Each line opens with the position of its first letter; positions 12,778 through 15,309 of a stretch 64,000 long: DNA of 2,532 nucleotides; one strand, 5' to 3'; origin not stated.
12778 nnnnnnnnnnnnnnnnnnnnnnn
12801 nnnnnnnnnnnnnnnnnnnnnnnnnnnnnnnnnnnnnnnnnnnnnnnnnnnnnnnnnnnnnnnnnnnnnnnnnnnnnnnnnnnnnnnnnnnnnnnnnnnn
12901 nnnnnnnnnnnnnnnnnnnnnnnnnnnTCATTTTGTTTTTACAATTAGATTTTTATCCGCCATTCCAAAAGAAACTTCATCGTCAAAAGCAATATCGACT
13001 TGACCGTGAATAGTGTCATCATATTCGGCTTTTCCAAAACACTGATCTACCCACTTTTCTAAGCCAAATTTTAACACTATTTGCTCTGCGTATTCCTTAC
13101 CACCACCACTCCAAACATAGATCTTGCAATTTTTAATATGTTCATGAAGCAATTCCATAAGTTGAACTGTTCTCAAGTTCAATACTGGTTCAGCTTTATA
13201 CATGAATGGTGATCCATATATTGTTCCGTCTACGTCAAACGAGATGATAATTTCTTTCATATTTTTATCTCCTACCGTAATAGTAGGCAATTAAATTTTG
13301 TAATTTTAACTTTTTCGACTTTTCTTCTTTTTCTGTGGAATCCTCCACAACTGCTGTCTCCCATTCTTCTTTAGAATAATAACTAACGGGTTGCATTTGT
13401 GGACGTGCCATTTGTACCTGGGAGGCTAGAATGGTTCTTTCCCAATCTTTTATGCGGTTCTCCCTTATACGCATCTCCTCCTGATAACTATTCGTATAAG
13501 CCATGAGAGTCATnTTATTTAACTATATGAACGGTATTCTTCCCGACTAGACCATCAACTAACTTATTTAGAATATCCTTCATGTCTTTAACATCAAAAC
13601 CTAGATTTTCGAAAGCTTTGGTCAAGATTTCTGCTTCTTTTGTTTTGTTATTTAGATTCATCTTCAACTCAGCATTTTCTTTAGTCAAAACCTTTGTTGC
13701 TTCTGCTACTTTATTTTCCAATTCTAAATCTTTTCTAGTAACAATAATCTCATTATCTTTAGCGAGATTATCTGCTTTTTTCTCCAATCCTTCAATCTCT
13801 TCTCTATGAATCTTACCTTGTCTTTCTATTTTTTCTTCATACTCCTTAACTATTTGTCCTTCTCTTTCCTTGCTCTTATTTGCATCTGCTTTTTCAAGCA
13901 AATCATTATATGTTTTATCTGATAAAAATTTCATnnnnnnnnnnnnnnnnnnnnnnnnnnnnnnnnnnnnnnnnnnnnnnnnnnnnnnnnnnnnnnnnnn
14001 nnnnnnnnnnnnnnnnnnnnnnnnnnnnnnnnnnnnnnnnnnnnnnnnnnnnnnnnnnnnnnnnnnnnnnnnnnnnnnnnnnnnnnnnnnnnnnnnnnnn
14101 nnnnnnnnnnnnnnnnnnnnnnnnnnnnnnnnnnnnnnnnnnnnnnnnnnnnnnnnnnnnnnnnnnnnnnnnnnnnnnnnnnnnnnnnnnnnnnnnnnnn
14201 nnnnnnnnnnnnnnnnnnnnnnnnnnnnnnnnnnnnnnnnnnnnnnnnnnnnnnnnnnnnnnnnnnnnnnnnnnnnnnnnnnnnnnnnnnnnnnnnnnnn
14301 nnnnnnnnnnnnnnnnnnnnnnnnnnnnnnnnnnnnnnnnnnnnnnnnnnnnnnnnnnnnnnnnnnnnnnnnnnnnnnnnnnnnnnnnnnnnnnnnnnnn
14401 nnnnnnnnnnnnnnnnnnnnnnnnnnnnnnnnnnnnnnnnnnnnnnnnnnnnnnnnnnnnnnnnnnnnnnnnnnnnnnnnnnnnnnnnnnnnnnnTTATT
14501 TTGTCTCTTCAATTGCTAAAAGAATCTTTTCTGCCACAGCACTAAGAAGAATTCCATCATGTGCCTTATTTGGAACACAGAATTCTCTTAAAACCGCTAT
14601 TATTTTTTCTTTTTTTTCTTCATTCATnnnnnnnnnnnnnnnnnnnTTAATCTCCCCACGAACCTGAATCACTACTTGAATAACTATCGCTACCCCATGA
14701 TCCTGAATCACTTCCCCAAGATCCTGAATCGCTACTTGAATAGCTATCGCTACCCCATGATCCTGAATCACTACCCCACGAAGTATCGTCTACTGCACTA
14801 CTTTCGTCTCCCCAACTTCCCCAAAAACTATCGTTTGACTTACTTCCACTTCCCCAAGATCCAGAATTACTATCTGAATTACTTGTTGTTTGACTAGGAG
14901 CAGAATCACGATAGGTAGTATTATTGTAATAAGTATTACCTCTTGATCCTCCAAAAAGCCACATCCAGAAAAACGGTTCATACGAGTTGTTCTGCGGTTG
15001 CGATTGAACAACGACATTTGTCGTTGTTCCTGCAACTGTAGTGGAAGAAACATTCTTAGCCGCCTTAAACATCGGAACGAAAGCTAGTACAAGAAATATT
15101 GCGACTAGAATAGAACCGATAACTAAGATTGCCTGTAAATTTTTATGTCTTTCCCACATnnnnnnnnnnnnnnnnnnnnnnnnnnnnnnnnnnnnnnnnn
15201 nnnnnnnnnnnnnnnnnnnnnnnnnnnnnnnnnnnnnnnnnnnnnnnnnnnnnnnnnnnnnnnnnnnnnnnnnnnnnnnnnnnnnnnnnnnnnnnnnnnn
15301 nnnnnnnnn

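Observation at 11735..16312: Leftward accessory cassette: Fic enzyme, CAP/SCP protein, HAD phosphatase, type IV pilin-like protein, Ser/Trp-repeat membrane protein and SPFH/band-7 protein in one operon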

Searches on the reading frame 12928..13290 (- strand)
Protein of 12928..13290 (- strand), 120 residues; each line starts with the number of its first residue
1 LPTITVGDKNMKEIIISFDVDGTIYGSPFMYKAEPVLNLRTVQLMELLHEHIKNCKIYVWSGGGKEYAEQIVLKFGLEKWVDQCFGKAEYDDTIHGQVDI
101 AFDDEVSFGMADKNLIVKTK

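Call 3: search_protein_families(library=pfam, proteins=[window:12928-13290:-], max_evalue=0.1)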
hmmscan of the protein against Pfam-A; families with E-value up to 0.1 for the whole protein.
window:12928-13290:- (120 aa): 2 families
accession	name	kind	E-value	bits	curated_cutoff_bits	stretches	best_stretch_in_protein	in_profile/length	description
PF03031.24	NIF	-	0.0035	17.5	21.8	1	34-84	34-84/160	NLI interacting factor-like phosphatase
PF00702.32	Hydrolase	-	0.047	14.5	26.4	0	16-34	4-23/191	haloacid dehalogenase-like hydrolase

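Call 6: search_protein_families(library=phrogs, proteins=[window:12928-13290:-], max_evalue=0.01)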
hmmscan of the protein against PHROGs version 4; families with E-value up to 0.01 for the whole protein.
window:12928-13290:- (120 aa): 0 families

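Call 33: search_solved_structures(query=window:12928-13290:-, max_evalue=1, show_alignments=2)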
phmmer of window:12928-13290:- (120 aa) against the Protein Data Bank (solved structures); distinct sequences matched with E-value up to 1: 5.
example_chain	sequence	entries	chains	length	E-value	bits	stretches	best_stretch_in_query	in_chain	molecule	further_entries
1qzf_A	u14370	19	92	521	0.77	13.1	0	50-86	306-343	bifunctional dihydrofolate reductase-thymidylate synthase | Bifunctional thymidylate synthase-dihydrofolate reductase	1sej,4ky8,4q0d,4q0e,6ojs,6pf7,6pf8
3dl5_A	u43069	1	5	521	0.78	13.1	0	50-86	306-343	Dihydrofolate reductase, DHFR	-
2oip_A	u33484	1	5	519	0.78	13.1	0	50-86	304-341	Chain A, crystal structure of Dhfr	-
3hj3_A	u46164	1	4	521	0.79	13.1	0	50-86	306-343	Chain A, crystal structure of Dhfr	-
3dl6_A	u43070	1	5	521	0.79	13.1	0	50-86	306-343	Dihydrofolate reductase, DHFR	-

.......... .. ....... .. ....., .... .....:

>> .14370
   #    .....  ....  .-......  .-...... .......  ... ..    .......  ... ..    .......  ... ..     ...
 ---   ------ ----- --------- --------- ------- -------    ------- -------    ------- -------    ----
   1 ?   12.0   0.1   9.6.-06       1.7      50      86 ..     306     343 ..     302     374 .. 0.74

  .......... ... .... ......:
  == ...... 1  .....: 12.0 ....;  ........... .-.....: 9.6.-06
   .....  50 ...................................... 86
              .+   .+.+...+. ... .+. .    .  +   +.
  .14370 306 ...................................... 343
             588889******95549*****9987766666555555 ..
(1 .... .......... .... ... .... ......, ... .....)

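Call 34: search_protein_families(library=ncbifam, proteins=[window:12928-13290:-], max_evalue=0.1)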
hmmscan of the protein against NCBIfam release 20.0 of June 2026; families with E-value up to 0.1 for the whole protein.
window:12928-13290:- (120 aa): 2 families
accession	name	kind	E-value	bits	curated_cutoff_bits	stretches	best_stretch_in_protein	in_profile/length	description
NF005213.0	PRK06698.1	equivalog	0.001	17.9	768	1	53-86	345-378/459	bifunctional 5'-methylthioadenosine/S-adenosylhomocysteine nucleosidase/phosphatase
TIGR01681.1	HAD-SF-IIIC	subfamily_domain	0.033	15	35.75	1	15-93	2-86/132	HAD-IIIC family phosphatase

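Call 35: search_protein_families(library=padloc, proteins=[window:12928-13290:-], max_evalue=0.01)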
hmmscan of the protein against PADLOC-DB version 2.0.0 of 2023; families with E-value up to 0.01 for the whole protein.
window:12928-13290:- (120 aa): 0 families

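Call 68: find_homologous_proteins(query=window:12928-13290:-, max_evalue=0.001)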
Query window:12928-13290:- (120 aa): 151 proteins with E <= 0.001 among 151 candidates; the best 120 are listed.
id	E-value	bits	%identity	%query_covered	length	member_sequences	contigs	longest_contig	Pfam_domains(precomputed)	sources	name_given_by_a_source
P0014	1.7e-68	246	100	92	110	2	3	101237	-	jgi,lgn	jgi:hypothetical protein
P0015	1.4e-58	214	85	92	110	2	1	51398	-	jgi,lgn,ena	-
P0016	9.2e-58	211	87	92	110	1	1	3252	-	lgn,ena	-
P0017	1.2e-57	211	84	92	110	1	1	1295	-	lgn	-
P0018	6.9e-57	209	83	92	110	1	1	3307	-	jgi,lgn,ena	-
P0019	7.9e-57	208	83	92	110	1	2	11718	-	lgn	-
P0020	4.1e-56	206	83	92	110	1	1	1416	-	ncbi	-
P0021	4.6e-56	206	84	92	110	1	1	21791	-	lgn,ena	-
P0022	2.5e-55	204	82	92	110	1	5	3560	-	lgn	-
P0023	7.9e-55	202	79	92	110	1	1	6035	-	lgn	-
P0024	1.1e-54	201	79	92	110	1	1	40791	-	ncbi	-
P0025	1.9e-54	201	81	92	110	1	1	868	-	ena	-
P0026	2.5e-54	200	80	92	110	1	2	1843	-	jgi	jgi:hypothetical protein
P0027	2.9e-54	200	79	92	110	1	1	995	-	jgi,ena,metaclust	metaclust:\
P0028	7.1e-54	199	83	92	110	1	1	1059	-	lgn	-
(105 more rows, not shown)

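Call 73: search_solved_structures(query=A5, max_evalue=1, show_alignments=2)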
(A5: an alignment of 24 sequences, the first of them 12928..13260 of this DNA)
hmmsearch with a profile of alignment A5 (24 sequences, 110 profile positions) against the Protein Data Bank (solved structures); distinct sequences matched with E-value up to 1: 7.
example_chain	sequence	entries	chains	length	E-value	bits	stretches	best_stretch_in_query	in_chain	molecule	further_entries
2w11_A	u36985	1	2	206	0.0079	19.6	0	4-42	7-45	2-HALOALKANOIC ACID DEHALOGENASE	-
2w43_A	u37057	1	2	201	0.015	18.7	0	4-42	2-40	HYPOTHETICAL 2-HALOALKANOIC ACID DEHALOGENASE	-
8cy9_D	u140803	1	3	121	0.31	14.5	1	46-69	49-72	pan-sarbecovirus nanobody 1-23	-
6fwv_A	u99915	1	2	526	0.48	13.9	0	40-108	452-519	Collagen Adhesion protein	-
9yq4_C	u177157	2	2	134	0.92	13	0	49-69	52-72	nanobody Nb881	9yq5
8snd_C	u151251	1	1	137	0.94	12.9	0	49-69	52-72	Nanobody 881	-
9yq2_C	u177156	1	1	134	1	12.8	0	49-69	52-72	nanobody Nb881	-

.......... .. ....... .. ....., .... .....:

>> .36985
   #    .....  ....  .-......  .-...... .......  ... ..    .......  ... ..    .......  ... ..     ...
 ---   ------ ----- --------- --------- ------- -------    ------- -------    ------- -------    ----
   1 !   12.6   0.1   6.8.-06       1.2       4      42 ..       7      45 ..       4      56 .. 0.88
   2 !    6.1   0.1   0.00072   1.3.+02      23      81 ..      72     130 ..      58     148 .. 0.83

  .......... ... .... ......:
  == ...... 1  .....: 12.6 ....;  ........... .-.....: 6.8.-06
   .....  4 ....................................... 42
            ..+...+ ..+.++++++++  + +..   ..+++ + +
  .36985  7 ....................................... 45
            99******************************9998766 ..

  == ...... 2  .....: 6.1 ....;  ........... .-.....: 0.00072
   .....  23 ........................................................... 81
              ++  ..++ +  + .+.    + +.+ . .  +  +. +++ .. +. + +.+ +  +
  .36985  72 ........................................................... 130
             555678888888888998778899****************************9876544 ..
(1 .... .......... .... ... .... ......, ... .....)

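Call 80: predict_structure(alignment_id=A5)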
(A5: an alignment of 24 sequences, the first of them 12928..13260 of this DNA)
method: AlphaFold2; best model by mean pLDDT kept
length: 110 residues; sequences in the alignment: 24
mean_pLDDT: 89.3   pTM: 0.83
mean pLDDT of the five models: 89.3, 89.1, 88.5, 88.5, 86.3
residues with pLDDT >= 90: 79; 70-90: 22; 50-70: 9; < 50: 0
segments of 3 or more residues with pLDDT < 50: none
pLDDT, mean of each block of 10 residues (from residue 1): 90 77 78 96 96 94 96 94 93 84 85
secondary structure, 60 per line:
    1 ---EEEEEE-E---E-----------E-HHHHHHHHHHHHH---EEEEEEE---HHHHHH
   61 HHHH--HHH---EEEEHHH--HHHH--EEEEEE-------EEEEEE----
elements in order: E4-9 H29-41 E45-51 H55-64 E73-76 H82-85 E88-93 E101-106

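Call 82: fold_search(model_id=the predicted structure, library=pdb)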
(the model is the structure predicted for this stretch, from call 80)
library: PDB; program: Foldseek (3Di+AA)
matches with E <= 10: 1113; with E <= 0.001: 0
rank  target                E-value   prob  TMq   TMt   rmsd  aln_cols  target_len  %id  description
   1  8vwi_P                2.6e-03  1.00  0.66  0.28   3.7       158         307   13  The base complex of the AcMNPV baculovirus nucleocapsid (Class 1, localised reconstruction) (released 2024-11-06)
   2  4qqf_B                2.8e-03  1.00  0.56  0.37   4.6       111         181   14  Crystal structure of mitochondrial import inner membrane translocase subunit TIM50 (released 2015-07-01)
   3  5uj0_A                4.1e-03  1.00  0.56  0.45   6.2       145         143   21  Structure of T4Pnkp 3' phosphatase covalently bound to BeF3 (released 2017-02-08)
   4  4qqf_D                6.4e-03  1.00  0.59  0.38   3.9       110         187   14  Crystal structure of mitochondrial import inner membrane translocase subunit TIM50 (released 2015-07-01)
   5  5uj0_B                7.3e-03  0.99  0.49  0.40   6.1       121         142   21  Structure of T4Pnkp 3' phosphatase covalently bound to BeF3 (released 2017-02-08)
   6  4xru_D                1.5e-02  1.00  0.63  0.27   5.6       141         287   16  Structure of Pnkp1/Rnl/Hen1 complex (released 2015-04-22)
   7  4qqf_E                1.5e-02  0.99  0.60  0.40   4.9       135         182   12  Crystal structure of mitochondrial import inner membrane translocase subunit TIM50 (released 2015-07-01)
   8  3e81_A                1.6e-02  0.98  0.53  0.38   5.0       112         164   20  Structure-function Analysis of 2-Keto-3-deoxy-D-glycero-D-galacto-nononate-9-phosphate (KDN) Phosphatase Defines a New (released 2008-11-04)
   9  4qqf_F                1.8e-02  0.99  0.60  0.38   3.9       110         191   14  Crystal structure of mitochondrial import inner membrane translocase subunit TIM50 (released 2015-07-01)
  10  4hgo_D                1.9e-02  0.98  0.53  0.39   5.0       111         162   15  2-keto-3-deoxy-D-glycero-D-galactonononate-9-phosphate phosphohydrolase from Bacteroides thetaiotaomicron in complex w (released 2013-08-21)
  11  2o2x                  2.2e-02  0.98  0.47  0.26   5.2        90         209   20  Crystal structure of a putative had-like phosphatase (mll2559) from mesorhizobium loti at 1.50 A resolution (released 2006-12-19)
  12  4qqf_C                2.4e-02  0.99  0.57  0.36   4.4       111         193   14  Crystal structure of mitochondrial import inner membrane translocase subunit TIM50 (released 2015-07-01)
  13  4hgo_A                2.4e-02  0.97  0.53  0.38   5.1       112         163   19  2-keto-3-deoxy-D-glycero-D-galactonononate-9-phosphate phosphohydrolase from Bacteroides thetaiotaomicron in complex w (released 2013-08-21)
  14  4hgr_C                2.7e-02  0.98  0.59  0.43   4.9       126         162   16  Crystal structure of E56A/K67A mutant of 2-keto-3-deoxy-D-glycero-D-galactonononate-9-phosphate phosphohydrolase from  (released 2013-08-21)
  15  4xrp_A                3.3e-02  0.99  0.61  0.25   6.0       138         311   16  Structure of the Pnkp1/Rnl/Hen1 RNA repair complex (released 2015-04-22)
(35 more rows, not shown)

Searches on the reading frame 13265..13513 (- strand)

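Call 3: search_protein_families(library=pfam, proteins=[window:13265-13513:-], max_evalue=0.1)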
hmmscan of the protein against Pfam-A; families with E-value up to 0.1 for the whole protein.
window:13265-13513:- (82 aa): 1 family
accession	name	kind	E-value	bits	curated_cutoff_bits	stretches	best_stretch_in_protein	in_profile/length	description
PF20551.3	DUF6765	-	0.012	15.7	26.6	1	17-68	251-298/325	Family of unknown function (DUF6765)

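Call 6: search_protein_families(library=phrogs, proteins=[window:13265-13513:-], max_evalue=0.01)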
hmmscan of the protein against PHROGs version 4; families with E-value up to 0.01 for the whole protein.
window:13265-13513:- (82 aa): 0 families

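Call 34: search_protein_families(library=ncbifam, proteins=[window:13265-13513:-], max_evalue=0.1)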
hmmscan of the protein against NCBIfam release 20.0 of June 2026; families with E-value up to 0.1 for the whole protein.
window:13265-13513:- (82 aa): 0 families

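Call 35: search_protein_families(library=padloc, proteins=[window:13265-13513:-], max_evalue=0.01)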
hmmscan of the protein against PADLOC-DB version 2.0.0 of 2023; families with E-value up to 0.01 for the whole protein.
window:13265-13513:- (82 aa): 0 families

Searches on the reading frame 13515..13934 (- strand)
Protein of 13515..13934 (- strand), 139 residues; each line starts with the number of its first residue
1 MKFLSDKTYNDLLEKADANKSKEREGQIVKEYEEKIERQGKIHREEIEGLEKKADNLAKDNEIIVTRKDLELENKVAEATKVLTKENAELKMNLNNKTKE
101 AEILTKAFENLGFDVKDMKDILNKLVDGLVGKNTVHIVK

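Call 3: search_protein_families(library=pfam, proteins=[window:13515-13934:-], max_evalue=0.1)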
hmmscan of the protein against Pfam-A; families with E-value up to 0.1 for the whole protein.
window:13515-13934:- (139 aa): 2 families
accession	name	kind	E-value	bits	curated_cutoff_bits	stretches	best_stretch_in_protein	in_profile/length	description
PF15456.11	Uds1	-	0.064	13.9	28.8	1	44-111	20-84/123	Up-regulated During Septation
PF13344.12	Hydrolase_6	-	0.09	13.3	27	0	74-121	17-63/101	Haloacid dehalogenase-like hydrolase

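Call 6: search_protein_families(library=phrogs, proteins=[window:13515-13934:-], max_evalue=0.01)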
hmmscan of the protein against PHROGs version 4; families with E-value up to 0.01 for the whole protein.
window:13515-13934:- (139 aa): 1 family
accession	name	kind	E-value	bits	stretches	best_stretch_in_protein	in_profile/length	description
phrog_13644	-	unknown function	0.0062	18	0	71-137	10-72/113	-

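Call 34: search_protein_families(library=ncbifam, proteins=[window:13515-13934:-], max_evalue=0.1)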
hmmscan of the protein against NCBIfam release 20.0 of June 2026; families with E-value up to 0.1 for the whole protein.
window:13515-13934:- (139 aa): 1 family
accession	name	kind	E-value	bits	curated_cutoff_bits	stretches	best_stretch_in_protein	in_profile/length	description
NF038285.1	deiodinase_rel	hypoth_equivalog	0.035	13.6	250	1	34-112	46-125/347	deiodinase family protein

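Call 35: search_protein_families(library=padloc, proteins=[window:13515-13934:-], max_evalue=0.01)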
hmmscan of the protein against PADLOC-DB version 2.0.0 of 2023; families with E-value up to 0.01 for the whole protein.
window:13515-13934:- (139 aa): 0 families

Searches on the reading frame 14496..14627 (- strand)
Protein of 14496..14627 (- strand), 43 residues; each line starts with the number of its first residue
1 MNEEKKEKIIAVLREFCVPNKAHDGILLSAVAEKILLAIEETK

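Call 91: search_protein_families(library=pfam, proteins=[window:14496-14627:-], max_evalue=0.1)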
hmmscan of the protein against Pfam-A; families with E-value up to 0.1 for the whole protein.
window:14496-14627:- (43 aa): 0 families

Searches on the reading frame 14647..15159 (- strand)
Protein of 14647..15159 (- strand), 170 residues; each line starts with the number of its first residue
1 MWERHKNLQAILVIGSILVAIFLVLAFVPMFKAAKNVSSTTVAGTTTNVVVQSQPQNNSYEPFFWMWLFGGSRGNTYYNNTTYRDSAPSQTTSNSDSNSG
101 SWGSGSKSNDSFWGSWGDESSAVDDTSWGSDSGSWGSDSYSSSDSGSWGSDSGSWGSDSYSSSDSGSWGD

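Call 3: search_protein_families(library=pfam, proteins=[window:14647-15159:-], max_evalue=0.1)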
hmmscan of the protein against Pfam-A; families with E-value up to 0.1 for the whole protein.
window:14647-15159:- (170 aa): 0 families

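Call 6: search_protein_families(library=phrogs, proteins=[window:14647-15159:-], max_evalue=0.01)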
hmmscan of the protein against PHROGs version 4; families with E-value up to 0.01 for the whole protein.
window:14647-15159:- (170 aa): 0 families

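Call 34: search_protein_families(library=ncbifam, proteins=[window:14647-15159:-], max_evalue=0.1)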
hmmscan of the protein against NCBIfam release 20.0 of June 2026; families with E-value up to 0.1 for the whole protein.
window:14647-15159:- (170 aa): 1 family
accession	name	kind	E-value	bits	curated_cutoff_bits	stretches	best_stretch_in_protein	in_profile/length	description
NF041742.1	WGxxGxxG_fam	subfamily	0.077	13.6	35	0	17-68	8-55/69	WGxxGxxG family protein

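Call 35: search_protein_families(library=padloc, proteins=[window:14647-15159:-], max_evalue=0.01)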
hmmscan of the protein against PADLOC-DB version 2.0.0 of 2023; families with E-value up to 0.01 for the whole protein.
window:14647-15159:- (170 aa): 0 families
